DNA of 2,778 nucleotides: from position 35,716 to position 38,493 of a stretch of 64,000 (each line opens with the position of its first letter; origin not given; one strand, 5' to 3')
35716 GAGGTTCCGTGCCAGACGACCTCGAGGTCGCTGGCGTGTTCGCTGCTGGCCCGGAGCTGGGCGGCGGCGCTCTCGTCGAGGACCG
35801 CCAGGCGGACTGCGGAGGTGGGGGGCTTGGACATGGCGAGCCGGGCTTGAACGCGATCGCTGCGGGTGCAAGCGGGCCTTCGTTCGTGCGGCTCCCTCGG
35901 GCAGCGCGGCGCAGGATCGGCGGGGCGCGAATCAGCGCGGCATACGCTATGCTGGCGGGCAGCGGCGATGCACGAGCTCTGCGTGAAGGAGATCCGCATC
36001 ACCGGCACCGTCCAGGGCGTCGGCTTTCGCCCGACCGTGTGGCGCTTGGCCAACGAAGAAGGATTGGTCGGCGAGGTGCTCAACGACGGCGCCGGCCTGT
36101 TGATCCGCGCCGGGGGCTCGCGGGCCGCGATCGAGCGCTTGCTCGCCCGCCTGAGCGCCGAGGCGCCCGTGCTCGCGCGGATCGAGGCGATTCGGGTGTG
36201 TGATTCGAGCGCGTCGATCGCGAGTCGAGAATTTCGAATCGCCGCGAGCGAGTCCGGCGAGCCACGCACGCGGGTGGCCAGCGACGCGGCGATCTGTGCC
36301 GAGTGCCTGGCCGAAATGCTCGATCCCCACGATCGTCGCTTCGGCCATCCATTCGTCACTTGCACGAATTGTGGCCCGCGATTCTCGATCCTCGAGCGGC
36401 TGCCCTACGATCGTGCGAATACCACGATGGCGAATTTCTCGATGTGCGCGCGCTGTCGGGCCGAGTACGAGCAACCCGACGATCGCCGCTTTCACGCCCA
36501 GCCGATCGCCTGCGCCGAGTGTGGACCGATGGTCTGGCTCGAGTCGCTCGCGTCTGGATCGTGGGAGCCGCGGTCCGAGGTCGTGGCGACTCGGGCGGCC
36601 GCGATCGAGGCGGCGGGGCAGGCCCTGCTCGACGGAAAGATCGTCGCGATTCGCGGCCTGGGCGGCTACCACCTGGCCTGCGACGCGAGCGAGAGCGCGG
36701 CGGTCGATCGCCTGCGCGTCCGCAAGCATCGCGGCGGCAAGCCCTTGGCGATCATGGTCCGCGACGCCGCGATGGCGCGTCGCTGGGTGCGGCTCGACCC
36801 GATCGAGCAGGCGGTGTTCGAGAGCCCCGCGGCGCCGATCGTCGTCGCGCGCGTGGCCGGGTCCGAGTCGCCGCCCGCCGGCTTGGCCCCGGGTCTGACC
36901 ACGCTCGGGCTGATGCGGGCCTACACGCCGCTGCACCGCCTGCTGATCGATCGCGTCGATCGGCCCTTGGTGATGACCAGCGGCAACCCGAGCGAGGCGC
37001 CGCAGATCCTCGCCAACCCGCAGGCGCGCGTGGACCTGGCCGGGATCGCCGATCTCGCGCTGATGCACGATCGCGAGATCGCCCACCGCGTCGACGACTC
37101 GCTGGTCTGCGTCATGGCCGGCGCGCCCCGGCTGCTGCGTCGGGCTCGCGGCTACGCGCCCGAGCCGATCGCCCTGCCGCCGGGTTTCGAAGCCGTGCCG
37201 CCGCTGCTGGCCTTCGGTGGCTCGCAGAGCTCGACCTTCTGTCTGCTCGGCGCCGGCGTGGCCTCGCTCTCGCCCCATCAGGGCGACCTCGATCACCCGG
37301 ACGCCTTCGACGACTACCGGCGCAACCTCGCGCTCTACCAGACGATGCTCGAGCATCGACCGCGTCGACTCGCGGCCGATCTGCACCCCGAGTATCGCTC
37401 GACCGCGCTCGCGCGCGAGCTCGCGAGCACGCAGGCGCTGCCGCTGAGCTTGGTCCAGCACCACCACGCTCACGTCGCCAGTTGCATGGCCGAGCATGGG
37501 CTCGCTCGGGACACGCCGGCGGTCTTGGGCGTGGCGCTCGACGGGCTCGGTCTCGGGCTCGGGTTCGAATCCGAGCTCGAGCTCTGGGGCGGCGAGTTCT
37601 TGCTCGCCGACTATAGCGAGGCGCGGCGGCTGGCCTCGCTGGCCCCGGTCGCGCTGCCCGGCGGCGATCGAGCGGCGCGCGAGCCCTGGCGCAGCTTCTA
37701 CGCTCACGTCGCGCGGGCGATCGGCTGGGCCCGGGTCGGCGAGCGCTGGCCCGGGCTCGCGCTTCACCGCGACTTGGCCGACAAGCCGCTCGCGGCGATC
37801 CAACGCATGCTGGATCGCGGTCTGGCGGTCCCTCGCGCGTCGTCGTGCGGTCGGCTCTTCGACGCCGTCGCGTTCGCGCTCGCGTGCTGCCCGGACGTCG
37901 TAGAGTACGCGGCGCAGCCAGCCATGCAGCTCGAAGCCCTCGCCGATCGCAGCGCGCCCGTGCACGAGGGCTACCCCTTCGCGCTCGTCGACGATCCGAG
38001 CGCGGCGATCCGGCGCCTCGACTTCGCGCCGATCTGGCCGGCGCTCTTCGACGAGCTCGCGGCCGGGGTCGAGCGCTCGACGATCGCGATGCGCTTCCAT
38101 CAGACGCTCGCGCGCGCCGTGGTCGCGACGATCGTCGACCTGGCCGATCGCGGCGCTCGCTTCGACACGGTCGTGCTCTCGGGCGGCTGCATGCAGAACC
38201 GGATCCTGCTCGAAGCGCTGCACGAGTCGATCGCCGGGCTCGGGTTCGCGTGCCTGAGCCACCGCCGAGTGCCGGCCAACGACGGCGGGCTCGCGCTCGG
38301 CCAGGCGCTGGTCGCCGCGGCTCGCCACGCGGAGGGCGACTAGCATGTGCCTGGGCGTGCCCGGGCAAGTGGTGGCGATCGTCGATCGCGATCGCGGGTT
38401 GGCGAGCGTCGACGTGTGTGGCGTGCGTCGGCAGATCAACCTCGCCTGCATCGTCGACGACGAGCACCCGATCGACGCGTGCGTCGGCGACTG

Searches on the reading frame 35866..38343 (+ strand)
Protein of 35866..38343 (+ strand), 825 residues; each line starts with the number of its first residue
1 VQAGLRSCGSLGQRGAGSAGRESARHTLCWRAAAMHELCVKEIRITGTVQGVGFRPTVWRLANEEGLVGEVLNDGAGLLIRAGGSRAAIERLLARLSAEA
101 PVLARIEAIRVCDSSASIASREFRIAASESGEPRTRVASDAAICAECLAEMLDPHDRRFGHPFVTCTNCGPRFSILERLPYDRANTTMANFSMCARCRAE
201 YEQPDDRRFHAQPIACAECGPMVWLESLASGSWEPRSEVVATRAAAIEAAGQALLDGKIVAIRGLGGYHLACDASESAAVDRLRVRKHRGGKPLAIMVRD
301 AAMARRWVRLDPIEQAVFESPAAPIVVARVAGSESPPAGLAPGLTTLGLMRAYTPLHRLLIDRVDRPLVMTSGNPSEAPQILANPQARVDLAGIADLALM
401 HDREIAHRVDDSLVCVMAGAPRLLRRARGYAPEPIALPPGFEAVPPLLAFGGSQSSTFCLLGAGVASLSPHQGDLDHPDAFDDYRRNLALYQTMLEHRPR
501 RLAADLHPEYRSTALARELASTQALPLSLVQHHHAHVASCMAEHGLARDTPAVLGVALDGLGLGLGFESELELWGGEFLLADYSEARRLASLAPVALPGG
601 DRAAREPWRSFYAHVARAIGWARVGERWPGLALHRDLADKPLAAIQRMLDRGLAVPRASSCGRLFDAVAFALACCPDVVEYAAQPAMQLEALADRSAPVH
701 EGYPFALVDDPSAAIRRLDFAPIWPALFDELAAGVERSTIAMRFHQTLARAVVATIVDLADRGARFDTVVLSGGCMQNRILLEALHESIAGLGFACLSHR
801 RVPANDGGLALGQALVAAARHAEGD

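Call 62: search_protein_families(library=pfam, proteins=[window:35866-38343:+], max_evalue=0.0001)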
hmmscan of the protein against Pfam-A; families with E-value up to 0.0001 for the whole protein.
window:35866-38343:+ (825 aa): 5 families
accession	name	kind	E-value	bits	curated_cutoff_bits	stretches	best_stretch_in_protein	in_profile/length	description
PF22521.2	HypF_C_2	-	1.1e-68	232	27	1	555-813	1-241/241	Carbamoyltransferase, Kae1-like Domain, second subdomain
PF01300.24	Sua5_yciO_yrdC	-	7.4e-39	133.5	25.1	1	253-427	2-178/178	Telomere recombination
PF07503.17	zf-HYPF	-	6.6e-32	109.5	23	2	143-175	1-33/34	HypF finger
PF17788.7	HypF_C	-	1.8e-29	102.8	23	1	444-543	3-99/99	HypF Kae1-like domain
PF00708.24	Acylphosphatase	-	8.3e-16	58.5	22.5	1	42-125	2-85/85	Acylphosphatase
